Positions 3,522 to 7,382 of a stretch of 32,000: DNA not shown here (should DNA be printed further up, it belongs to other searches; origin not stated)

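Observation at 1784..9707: Non-canonical DISARM-like operon: two unknown proteins plus DrmA-like helicase and DrmB-like DUF1998, with no PLD or SNF2 partner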

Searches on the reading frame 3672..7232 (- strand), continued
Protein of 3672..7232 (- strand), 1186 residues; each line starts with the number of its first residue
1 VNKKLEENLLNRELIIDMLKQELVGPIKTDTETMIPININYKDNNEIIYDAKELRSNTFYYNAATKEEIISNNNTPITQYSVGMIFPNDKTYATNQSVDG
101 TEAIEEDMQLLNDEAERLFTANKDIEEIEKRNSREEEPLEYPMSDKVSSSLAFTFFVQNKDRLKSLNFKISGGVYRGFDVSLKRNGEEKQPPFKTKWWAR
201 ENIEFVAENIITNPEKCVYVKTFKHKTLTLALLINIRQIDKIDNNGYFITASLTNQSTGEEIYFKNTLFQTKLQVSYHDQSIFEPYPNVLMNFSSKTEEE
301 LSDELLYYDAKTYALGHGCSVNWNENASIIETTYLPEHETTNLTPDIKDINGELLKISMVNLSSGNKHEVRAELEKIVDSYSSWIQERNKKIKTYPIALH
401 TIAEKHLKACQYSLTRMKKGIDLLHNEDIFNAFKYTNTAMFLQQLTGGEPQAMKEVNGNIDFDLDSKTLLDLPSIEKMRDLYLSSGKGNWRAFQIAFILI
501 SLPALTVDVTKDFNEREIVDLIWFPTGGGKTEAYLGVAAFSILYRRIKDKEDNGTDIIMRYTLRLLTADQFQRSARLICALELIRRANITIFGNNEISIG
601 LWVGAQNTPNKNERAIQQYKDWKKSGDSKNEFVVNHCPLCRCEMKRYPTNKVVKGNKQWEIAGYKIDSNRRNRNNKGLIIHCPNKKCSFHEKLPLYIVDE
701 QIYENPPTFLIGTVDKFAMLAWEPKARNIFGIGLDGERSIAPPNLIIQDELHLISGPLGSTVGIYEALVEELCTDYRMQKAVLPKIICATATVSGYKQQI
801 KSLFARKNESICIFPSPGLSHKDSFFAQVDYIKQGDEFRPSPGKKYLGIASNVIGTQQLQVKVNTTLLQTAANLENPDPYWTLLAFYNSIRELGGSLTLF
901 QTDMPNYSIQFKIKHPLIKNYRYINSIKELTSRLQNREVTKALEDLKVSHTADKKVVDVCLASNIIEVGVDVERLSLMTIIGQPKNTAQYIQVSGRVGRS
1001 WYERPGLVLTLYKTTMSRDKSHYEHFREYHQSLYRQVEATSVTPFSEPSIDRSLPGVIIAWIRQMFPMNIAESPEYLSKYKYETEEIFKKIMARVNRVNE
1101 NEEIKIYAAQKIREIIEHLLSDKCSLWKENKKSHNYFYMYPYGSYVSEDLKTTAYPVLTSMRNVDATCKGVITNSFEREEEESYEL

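Call 43: get_annotated_region(hit=H24, flank=7000)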
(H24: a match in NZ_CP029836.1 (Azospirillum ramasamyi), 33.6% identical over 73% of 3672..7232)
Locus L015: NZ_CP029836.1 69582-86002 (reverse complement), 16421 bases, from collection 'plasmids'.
description: Azospirillum ramasamyi strain M2T2B2 plasmid unnamed6, complete sequence
organism: Azospirillum ramasamyi (NCBI taxid 682998)
taxonomy: Bacteria; Pseudomonadota; Alphaproteobacteria; Rhodospirillales; Azospirillaceae; Azospirillum; Azospirillum ramasamyi
host: -; source: single cell,Cow dung; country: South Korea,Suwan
typing (MOB-suite, as given by PLSDB): mobilizable; relaxase MOBP
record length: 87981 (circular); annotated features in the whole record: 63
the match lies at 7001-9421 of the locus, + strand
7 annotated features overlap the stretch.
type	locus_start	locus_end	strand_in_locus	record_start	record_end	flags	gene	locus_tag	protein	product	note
CDS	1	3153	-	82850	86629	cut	-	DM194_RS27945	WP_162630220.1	hypothetical protein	-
CDS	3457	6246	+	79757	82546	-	-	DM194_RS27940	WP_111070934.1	UvrD-helicase domain-containing protein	-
CDS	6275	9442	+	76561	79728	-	-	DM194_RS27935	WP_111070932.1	helicase-related protein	-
CDS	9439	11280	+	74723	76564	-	-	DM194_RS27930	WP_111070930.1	DUF1998 domain-containing protein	-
CDS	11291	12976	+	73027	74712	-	-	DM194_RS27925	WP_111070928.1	NERD domain-containing protein/DEAD/DEAH box helicase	-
CDS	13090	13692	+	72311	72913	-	-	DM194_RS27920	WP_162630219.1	DarT ssDNA thymidine ADP-ribosyltransferase family protein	-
CDS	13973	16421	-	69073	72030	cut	-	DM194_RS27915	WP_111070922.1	Tn3 family transposase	-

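Call 46: find_related_loci(query=A3, collection=metagenome_contigs, flank=8000)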
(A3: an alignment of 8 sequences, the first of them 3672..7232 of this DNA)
Query A3 (1186 aa) in metagenome_contigs; peptide patterns used: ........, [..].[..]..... (x = any residue, [..] = any of these).
600 stretches matched a pattern (row limit reached: there are more); 566 encode a relative of the query (tblastn E <= 1e-3); the best 80 are kept; 80 distinct loci.
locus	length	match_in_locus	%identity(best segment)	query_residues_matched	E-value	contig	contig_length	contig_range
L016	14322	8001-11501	36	7-1182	0e+0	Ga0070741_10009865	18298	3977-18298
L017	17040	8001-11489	37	8-1184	0e+0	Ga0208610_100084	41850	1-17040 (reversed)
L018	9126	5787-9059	39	8-1114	0e+0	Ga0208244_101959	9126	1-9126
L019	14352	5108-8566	37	15-1176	0e+0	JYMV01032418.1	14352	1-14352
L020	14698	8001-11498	37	5-1176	0e+0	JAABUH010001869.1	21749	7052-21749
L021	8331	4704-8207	36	3-1176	0e+0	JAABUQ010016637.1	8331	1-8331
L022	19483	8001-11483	37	5-1182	0e+0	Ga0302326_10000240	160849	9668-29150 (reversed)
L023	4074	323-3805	36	7-1183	0e+0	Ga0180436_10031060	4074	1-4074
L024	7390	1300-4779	35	12-1182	0e+0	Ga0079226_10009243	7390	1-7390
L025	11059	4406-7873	36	12-1185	0e+0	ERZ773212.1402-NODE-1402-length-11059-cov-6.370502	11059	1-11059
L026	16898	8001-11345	37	60-1185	0e+0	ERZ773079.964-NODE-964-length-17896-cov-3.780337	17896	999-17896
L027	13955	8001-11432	35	12-1180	0e+0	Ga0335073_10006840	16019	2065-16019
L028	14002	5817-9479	35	5-1179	0e+0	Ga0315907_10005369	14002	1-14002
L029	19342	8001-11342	36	12-1175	0e+0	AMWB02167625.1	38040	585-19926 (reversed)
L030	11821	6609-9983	34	11-1176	0e+0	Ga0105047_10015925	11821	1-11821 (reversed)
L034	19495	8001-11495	35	11-1179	0e+0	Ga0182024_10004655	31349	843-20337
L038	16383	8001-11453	37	11-1176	0e+0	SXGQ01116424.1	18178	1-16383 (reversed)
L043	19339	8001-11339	35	67-1185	0e+0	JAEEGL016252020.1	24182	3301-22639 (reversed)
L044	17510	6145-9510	35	12-1181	0e+0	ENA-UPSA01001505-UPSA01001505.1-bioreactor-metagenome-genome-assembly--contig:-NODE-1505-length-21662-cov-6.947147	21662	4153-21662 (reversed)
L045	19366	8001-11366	36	12-1180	0e+0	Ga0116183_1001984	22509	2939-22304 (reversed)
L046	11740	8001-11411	35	12-1182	0e+0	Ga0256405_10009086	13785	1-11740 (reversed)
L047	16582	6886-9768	35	230-1169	0e+0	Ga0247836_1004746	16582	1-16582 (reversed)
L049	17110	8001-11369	34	12-1181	0e+0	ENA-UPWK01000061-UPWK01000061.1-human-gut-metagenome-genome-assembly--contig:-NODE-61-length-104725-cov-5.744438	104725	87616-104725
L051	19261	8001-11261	35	66-1176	0e+0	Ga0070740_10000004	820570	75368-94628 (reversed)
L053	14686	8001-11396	33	15-1179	0e+0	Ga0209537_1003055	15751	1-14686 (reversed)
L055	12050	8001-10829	37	247-1181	2e-173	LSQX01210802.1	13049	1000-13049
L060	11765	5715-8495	37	230-1169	3e-169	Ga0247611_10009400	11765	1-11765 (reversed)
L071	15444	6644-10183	32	74-1186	2e-163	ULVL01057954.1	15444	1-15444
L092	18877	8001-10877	35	241-1183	3e-156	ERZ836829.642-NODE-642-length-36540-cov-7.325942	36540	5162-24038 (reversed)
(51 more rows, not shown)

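Call 51: search_protein_families(library=ncbifam, proteins=[L046:3650-6241:+, L045:3682-6237:+, L043:3582-6179:+, L044:1820-4381:+, L060:795-3410:+, L055:3070-5655:+, L053:3645-6218:+, L049:3644-6241:+, L092:4579-7173:+, L051:3509-6115:+], max_evalue=0.001)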
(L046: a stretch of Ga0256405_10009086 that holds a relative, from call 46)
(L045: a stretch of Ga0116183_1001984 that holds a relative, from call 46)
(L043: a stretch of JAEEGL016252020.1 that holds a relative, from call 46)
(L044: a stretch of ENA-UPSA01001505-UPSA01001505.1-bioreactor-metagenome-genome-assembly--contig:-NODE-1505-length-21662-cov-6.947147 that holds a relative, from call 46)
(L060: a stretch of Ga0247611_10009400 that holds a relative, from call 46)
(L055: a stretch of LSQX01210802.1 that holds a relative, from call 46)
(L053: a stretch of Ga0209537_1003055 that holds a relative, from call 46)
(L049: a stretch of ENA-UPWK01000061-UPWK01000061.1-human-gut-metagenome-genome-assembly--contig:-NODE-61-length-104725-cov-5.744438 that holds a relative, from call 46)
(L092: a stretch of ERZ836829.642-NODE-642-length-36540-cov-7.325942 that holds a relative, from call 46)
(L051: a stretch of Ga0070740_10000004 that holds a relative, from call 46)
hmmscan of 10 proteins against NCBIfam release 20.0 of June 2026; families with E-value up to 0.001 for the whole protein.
L046:3650-6241:+ (863 aa): 2 families
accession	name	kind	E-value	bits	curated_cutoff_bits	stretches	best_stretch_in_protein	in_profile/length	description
NF038316.1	DrmE_fam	subfamily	6e-127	425.1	80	1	32-859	8-837/838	DrmE family protein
NF038323.1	DISARM_DrmE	equivalog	3.8e-07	28.6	250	1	601-798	528-728/785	DISARM system-associated protein DrmE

L045:3682-6237:+ (851 aa): 2 families
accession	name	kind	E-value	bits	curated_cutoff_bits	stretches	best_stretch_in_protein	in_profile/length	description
NF038316.1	DrmE_fam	subfamily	6.6e-118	395.2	80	1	23-849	1-838/838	DrmE family protein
NF038323.1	DISARM_DrmE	equivalog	1.7e-11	43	250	1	551-792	495-731/785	DISARM system-associated protein DrmE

L043:3582-6179:+ (865 aa): 1 family
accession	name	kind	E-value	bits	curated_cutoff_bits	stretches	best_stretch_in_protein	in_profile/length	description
NF038316.1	DrmE_fam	subfamily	1.7e-119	400.4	80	1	22-854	1-838/838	DrmE family protein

L044:1820-4381:+ (853 aa): 1 family
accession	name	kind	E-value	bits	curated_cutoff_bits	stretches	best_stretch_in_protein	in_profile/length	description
NF038316.1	DrmE_fam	subfamily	1e-113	381.3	80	1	24-851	3-838/838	DrmE family protein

L060:795-3410:+ (871 aa): 1 family
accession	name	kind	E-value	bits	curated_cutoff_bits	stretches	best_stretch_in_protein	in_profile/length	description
NF038316.1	DrmE_fam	subfamily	5.7e-66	223.4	80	1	42-866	9-836/838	DrmE family protein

L055:3070-5655:+ (861 aa): 2 families
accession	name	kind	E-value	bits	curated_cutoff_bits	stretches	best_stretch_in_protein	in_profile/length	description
NF038316.1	DrmE_fam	subfamily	6.9e-141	471.2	80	1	34-859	10-838/838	DrmE family protein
NF038323.1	DISARM_DrmE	equivalog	4.3e-07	28.4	250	1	430-799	351-728/785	DISARM system-associated protein DrmE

L053:3645-6218:+ (857 aa): 1 family
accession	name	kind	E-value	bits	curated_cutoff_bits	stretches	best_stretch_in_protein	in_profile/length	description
NF038316.1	DrmE_fam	subfamily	1.4e-111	374.3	80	1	29-855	3-838/838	DrmE family protein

L049:3644-6241:+ (865 aa): 1 family
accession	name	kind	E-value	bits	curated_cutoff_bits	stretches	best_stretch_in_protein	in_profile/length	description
NF038316.1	DrmE_fam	subfamily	1.5e-116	390.6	80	1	40-863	10-838/838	DrmE family protein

L092:4579-7173:+ (864 aa): 2 families
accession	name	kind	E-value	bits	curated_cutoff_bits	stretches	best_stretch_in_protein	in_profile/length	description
NF038316.1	DrmE_fam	subfamily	2.1e-208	694.5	80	1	15-858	1-838/838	DrmE family protein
NF038323.1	DISARM_DrmE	equivalog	2.5e-17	62.3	250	1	440-808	353-732/785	DISARM system-associated protein DrmE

L051:3509-6115:+ (868 aa): 1 family
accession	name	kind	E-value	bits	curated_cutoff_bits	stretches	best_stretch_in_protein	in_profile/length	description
NF038316.1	DrmE_fam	subfamily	2.4e-41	141.9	80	1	64-817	34-789/838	DrmE family protein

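Call 77: search_solved_structures(query=window:3672-7232:-, max_evalue=0.001)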
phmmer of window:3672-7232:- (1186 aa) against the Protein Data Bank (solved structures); distinct sequences matched with E-value up to 0.001: 1.
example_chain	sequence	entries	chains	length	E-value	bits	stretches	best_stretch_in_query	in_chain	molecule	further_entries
7s9v_A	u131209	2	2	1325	3e-128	432.6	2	740-1114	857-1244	DrmA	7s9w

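Call 82: search_protein_families(library=pfam, proteins=[L028:12775-14002:+, L038:14793-16022:+, L047:13562-14872:+, L043:14756-15994:+, L034:15108-16406:-, L019:12310-13566:-, L046:1588-3633:+, L017:6256-7998:+], max_evalue=0.01)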
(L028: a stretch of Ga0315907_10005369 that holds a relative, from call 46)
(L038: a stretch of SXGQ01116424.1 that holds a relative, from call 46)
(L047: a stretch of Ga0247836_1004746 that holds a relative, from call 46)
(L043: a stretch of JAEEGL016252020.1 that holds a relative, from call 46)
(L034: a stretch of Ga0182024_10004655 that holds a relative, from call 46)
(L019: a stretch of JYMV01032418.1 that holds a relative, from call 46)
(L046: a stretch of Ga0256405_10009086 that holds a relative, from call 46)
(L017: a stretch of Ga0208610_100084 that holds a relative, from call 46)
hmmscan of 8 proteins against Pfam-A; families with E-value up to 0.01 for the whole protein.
L028:12775-14002:+ (409 aa): 6 families
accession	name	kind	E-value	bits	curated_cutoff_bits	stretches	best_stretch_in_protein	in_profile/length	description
PF07728.20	AAA_5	-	5.9e-05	23.5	22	1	168-261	2-81/139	AAA domain (dynein-related subfamily)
PF13401.12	AAA_22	-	0.00026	21.8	27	1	165-254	5-93/130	AAA domain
PF13191.12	AAA_16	-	0.0015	19.5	32.6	1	166-218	25-85/167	AAA ATPase domain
PF13238.12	AAA_18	-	0.0017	19.2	29.4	1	169-265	2-91/128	AAA domain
PF13481.12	AAA_25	-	0.0073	16.4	27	0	153-198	20-65/195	AAA domain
PF20720.3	nSTAND3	-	0.0077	16.4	27.2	0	162-199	14-51/155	Novel STAND NTPase 3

L038:14793-16022:+ (409 aa): 1 family
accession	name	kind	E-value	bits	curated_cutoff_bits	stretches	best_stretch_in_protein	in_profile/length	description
PF15515.12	MvaI_BcnI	-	5.6e-57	193.8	25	1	163-395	2-227/227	MvaI/BcnI restriction endonuclease family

L047:13562-14872:+ (436 aa): 1 family
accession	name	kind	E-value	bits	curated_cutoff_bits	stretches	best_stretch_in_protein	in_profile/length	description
PF15515.12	MvaI_BcnI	-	2.8e-42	145.7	25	1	174-426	1-227/227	MvaI/BcnI restriction endonuclease family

L043:14756-15994:+ (412 aa): 1 family
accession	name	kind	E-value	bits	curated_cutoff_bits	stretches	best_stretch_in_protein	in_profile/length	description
PF09019.17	EcoRII-C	-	1.5e-68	230.5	25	1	231-399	1-165/165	EcoRII C terminal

L034:15108-16406:- (432 aa): 2 families
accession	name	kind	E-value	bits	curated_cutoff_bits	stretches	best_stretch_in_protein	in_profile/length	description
PF18062.7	RE_AspBHI_N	-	2.6e-54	184.1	27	1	54-239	5-184/185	Restriction endonuclease AspBHI N-terminal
PF04471.18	Mrr_cat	-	3.1e-08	34.2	21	1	283-396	9-114/115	Restriction endonuclease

L019:12310-13566:- (418 aa): 0 families

L046:1588-3633:+ (681 aa): 2 families
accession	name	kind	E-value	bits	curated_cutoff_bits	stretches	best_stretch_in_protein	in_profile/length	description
PF10592.14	AIPR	-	1.3e-101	340.7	25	1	235-548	1-308/308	AIPR protein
PF22879.1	AIPR_N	-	2e-38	132.2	28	1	34-177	2-151/151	Abortive infection phage resistance protein N-terminal domain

L017:6256-7998:+ (580 aa): 16 families
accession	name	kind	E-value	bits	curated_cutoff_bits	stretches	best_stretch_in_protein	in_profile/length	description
PF08378.17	NERD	-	6.7e-10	39.9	22.1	1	15-127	3-110/111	Nuclease-related domain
PF13538.12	UvrD_C_2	-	2.6e-09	37.2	27.4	1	515-557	6-51/52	UvrD-like helicase C-terminal domain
PF04851.21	ResIII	-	1.1e-07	32.4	22.5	1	224-346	6-134/164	Type III restriction enzyme, res subunit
PF13245.12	AAA_19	-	4.7e-07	30.5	25.1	1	226-350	1-103/134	AAA domain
PF01695.23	IstB_IS21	-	1.4e-06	28.4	24.1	1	225-285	81-141/238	IstB-like ATP binding protein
PF02562.22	PhoH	-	3e-06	27.3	27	1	220-260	3-43/205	PhoH-like protein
PF13604.12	AAA_30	-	3.6e-06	27.3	27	1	222-347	2-98/191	AAA domain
PF13401.12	AAA_22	-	5.1e-06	27.3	27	1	239-358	8-104/130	AAA domain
PF00270.35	DEAD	-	2.1e-05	24.8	26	1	224-352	2-132/167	DEAD/DEAH box helicase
PF09848.15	SLFN-g3_helicase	-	2.2e-05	24.3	24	1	239-351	4-93/354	Schlafen group 3, DNA/RNA helicase domain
PF13191.12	AAA_16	-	0.00011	23.2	32.6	1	235-347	22-142/167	AAA ATPase domain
PF00004.35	AAA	-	0.0023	18.8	21.2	1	239-289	1-48/131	ATPase family associated with various cellular activities (AAA)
PF13086.12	AAA_11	-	0.0031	17.7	27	0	224-271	4-58/257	AAA domain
PF13479.12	AAA_24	-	0.0035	17.7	27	1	236-350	2-77/195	AAA domain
PF20720.3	nSTAND3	-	0.007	16.5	27.2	0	227-267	8-48/155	Novel STAND NTPase 3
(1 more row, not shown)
